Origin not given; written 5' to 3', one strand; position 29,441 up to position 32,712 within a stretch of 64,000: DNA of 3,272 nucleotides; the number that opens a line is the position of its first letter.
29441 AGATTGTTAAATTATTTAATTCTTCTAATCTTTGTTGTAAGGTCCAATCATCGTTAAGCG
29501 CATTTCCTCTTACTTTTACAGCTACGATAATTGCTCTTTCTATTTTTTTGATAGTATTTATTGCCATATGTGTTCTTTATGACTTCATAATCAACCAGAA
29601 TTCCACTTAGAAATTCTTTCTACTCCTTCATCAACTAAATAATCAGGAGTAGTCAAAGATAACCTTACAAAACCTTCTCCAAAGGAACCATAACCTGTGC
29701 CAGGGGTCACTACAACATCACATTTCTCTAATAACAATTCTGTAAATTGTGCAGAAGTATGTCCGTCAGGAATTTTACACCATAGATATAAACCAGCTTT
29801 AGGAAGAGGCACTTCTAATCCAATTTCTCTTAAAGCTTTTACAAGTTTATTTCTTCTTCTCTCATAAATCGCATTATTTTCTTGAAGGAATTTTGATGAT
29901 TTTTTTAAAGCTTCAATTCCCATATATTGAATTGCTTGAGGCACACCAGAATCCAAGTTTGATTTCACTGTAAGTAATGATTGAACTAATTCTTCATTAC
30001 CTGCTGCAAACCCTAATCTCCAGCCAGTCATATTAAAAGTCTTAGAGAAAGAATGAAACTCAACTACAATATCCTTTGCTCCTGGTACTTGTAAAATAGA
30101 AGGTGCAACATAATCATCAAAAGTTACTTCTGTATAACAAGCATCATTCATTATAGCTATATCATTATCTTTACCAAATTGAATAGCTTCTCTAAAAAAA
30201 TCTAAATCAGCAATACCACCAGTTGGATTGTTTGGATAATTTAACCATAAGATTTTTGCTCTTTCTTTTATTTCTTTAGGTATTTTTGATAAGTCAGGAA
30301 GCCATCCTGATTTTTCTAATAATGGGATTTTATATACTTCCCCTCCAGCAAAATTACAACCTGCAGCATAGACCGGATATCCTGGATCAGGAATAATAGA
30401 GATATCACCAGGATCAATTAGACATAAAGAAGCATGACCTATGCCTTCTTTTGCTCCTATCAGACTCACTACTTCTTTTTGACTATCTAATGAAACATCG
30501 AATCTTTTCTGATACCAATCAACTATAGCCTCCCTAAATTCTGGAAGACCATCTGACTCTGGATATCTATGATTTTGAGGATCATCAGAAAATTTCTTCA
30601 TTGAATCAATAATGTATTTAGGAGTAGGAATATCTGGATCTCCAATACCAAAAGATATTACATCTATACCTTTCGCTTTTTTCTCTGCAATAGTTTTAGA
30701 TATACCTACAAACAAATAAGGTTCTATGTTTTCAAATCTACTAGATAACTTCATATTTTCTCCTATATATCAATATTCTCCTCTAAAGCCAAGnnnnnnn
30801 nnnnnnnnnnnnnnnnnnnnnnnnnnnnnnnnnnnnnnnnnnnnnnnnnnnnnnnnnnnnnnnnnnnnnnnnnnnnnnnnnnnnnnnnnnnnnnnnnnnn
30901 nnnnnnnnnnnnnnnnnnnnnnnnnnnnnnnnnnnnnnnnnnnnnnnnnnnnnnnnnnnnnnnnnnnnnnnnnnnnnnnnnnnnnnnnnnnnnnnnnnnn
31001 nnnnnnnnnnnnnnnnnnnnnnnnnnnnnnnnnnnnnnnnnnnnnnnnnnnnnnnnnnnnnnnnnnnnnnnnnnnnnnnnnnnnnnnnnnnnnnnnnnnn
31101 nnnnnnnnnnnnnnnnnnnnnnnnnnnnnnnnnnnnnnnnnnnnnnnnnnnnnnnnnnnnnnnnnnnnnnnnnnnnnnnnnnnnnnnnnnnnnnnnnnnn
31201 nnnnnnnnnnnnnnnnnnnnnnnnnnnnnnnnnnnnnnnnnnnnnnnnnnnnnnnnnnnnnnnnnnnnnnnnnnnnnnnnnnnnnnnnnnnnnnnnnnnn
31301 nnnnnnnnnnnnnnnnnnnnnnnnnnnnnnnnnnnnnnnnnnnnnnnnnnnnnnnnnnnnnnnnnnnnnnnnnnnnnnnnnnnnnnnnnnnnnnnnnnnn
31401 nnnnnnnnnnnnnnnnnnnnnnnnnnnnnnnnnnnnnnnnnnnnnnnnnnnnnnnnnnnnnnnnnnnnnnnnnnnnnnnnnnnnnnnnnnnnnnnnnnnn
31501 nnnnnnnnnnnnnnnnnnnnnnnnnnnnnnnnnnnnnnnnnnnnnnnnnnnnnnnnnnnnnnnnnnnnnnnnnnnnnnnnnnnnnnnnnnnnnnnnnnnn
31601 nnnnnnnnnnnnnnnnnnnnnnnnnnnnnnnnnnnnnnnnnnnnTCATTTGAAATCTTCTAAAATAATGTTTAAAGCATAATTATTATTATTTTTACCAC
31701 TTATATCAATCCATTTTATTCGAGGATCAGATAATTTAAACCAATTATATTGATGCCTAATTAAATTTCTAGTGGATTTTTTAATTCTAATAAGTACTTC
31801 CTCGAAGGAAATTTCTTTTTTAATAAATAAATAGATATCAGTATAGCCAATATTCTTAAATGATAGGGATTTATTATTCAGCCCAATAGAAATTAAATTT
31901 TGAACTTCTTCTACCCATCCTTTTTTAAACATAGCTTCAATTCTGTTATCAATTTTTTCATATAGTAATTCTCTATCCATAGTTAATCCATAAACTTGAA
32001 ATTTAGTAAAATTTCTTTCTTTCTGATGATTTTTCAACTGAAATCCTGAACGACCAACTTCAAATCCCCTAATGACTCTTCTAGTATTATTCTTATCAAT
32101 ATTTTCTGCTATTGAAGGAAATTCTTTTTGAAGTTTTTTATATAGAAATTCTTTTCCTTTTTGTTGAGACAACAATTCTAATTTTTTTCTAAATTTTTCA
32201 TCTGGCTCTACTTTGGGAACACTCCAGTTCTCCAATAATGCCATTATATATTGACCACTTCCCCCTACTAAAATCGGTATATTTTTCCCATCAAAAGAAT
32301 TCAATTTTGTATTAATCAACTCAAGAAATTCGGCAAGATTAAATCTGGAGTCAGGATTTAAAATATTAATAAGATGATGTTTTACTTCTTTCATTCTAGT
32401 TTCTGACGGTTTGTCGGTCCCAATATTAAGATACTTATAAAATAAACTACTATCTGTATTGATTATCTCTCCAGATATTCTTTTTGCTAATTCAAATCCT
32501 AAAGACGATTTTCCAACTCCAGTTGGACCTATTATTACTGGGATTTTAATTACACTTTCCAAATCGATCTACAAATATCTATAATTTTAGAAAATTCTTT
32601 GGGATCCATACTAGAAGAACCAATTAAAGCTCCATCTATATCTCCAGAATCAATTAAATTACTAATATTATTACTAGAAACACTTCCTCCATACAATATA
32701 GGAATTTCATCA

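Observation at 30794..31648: DapF homologue with both catalytic cysteines replaced by serine, next to dapL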

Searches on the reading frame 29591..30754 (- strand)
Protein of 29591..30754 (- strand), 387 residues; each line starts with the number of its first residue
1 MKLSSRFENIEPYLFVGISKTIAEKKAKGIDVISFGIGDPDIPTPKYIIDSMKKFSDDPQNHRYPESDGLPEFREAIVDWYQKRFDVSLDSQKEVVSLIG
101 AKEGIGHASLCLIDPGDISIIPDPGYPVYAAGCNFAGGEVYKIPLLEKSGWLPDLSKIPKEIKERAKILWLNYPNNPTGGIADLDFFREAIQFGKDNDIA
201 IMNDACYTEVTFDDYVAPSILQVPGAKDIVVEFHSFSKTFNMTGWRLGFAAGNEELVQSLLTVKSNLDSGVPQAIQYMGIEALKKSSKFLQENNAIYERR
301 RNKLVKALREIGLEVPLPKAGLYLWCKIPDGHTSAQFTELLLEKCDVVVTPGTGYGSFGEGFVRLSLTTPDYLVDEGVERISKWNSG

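Call 3: search_protein_families(library=pfam, proteins=[window:29591-30754:-])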
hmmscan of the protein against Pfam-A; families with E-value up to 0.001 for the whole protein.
window:29591-30754:- (387 aa): 1 family
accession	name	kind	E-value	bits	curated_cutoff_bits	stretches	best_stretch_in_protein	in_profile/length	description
PF00155.27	Aminotran_1_2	-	1.4e-65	222.3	19.7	1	31-381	2-361/361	Aminotransferase class I and II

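Call 4: search_protein_families(library=ncbifam, proteins=[window:29591-30754:-])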
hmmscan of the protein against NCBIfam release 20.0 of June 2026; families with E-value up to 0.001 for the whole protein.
window:29591-30754:- (387 aa): 68 families (the best 25 are shown)
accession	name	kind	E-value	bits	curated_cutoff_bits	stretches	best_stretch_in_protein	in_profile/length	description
NF006756.0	PRK09276.1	subfamily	5.2e-173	575.4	507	1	1-384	2-385/387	LL-diaminopimelate aminotransferase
TIGR03540.1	DapC_direct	equivalog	4.9e-167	555.7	593.25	1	3-383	2-382/383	LL-diaminopimelate aminotransferase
NF005977.0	PRK08068.1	subfamily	7.9e-122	407.2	494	1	3-384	5-386/391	transaminase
NF004611.0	PRK05942.1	equivalog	6.2e-118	394.2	628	1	4-383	9-388/394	aspartate aminotransferase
NF005815.0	PRK07681.1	equivalog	2.1e-116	389.3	545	1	1-382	3-383/399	LL-diaminopimelate aminotransferase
NF006604.0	PRK09148.1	equivalog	5.5e-107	358.2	648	1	6-377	7-381/406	LL-diaminopimelate aminotransferase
NF006033.0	PRK08175.1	equivalog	7.9e-107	357.7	647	1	5-369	11-378/407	alanine transaminase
NF005613.0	PRK07366.1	equivalog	2.4e-106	356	486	1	1-384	1-387/391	LL-diaminopimelate aminotransferase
NF004937.0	PRK06290.1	equivalog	6.3e-96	321.6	585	1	19-336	33-348/410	LL-diaminopimelate aminotransferase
NF006387.0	PRK08636.1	equivalog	3.9e-93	312.7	675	1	7-371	10-384/403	LL-diaminopimelate aminotransferase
NF041364.1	GntC_guanitoxin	equivalog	6.4e-82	275.3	415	1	34-383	2-355/356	guanitoxin biosynthesis PLP-dependent (S)-gamma-hydroxy-L-arginine cyclodehydratase GntC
TIGR03537.1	DapC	equivalog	4.6e-79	265.9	453.6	1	33-384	3-347/350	succinyldiaminopimelate transaminase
NF006229.0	PRK08361.1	equivalog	5.1e-70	236.4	624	1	22-383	25-386/391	aspartate aminotransferase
NF041091.1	asp_aminotase_Arch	equivalog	6.6e-66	222.7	550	1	6-384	3-374/376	aspartate aminotransferase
NF004770.0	PRK06108.1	subfamily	2.1e-62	211.2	422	1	22-384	28-391/396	pyridoxal phosphate-dependent aminotransferase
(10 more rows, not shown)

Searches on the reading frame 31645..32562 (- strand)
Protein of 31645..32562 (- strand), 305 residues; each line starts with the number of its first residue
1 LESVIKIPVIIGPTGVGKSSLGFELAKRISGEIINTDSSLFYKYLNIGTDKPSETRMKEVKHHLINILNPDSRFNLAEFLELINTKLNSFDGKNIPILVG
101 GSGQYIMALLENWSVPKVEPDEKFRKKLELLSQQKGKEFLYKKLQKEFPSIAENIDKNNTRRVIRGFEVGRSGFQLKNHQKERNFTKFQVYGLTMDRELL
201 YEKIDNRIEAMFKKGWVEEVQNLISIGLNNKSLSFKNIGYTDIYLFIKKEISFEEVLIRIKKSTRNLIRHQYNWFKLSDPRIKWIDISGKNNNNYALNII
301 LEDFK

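Call 3: search_protein_families(library=pfam, proteins=[window:31645-32562:-])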
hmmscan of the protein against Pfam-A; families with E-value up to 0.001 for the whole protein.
window:31645-32562:- (305 aa): 2 families
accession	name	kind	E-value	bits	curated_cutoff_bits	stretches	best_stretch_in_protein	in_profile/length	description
PF01715.23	IPPT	-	4e-62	210.5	23.6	1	41-276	2-241/243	IPP transferase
PF01745.22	IPT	-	4.2e-05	23.5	20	1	6-107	2-104/233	Isopentenyl transferase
